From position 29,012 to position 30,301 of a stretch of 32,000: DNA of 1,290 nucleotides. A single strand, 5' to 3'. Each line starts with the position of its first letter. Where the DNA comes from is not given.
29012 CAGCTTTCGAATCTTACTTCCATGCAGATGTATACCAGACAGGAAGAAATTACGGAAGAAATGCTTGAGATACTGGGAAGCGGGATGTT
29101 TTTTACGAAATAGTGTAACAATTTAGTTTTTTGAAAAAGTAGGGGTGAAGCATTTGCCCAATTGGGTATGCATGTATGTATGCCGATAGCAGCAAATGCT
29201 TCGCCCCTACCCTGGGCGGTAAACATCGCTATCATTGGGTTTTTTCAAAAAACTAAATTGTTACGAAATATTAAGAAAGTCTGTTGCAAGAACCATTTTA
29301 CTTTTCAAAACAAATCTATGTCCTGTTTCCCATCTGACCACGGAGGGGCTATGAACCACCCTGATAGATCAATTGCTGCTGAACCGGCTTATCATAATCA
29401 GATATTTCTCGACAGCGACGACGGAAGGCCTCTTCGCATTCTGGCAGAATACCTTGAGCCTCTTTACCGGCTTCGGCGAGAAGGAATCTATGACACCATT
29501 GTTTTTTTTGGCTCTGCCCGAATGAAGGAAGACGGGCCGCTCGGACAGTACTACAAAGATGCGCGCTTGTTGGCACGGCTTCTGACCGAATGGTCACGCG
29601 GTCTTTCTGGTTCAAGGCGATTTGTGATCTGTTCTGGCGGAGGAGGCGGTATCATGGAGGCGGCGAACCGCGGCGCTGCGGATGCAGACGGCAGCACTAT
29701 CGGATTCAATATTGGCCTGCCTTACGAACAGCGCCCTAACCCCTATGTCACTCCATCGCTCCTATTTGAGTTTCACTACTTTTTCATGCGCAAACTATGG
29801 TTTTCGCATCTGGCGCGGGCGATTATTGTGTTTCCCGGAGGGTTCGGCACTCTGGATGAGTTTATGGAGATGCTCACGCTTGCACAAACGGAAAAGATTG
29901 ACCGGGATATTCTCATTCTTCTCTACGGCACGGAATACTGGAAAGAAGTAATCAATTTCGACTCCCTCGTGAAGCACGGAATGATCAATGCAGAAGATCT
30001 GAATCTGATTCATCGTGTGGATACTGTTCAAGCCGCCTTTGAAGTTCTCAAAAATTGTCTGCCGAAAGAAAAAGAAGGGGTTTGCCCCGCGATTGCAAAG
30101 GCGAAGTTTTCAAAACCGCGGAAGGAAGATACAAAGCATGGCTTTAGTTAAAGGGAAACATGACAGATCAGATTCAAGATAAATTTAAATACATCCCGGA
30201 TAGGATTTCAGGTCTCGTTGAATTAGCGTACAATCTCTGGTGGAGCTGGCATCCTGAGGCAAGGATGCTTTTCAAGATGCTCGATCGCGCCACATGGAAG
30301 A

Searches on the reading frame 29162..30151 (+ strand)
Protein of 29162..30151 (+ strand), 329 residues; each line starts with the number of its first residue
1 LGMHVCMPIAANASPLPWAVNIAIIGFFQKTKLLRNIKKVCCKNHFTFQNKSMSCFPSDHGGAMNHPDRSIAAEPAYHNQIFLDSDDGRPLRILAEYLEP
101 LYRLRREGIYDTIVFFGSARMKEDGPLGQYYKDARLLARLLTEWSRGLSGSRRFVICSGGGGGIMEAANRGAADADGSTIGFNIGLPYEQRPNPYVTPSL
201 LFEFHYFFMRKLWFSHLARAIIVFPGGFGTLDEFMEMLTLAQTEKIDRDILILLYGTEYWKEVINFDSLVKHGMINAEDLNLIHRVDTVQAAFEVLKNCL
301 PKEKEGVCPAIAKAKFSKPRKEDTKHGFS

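Call 62: search_protein_families(library=pfam, proteins=[window:29162-30151:+], max_evalue=1)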
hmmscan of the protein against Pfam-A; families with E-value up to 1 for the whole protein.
window:29162-30151:+ (329 aa): 3 families
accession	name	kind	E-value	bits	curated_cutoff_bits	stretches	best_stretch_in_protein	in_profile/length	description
PF03641.19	Lysine_decarbox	-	8.5e-28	97.6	27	1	165-294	1-129/131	Possible lysine decarboxylase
PF18306.6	LDcluster4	-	5.7e-09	36.2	26.3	1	151-237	30-113/151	SLOG cluster4 family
PF10947.13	DUF2628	-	0.17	12.8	23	1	198-223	26-51/93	Protein of unknown function (DUF2628)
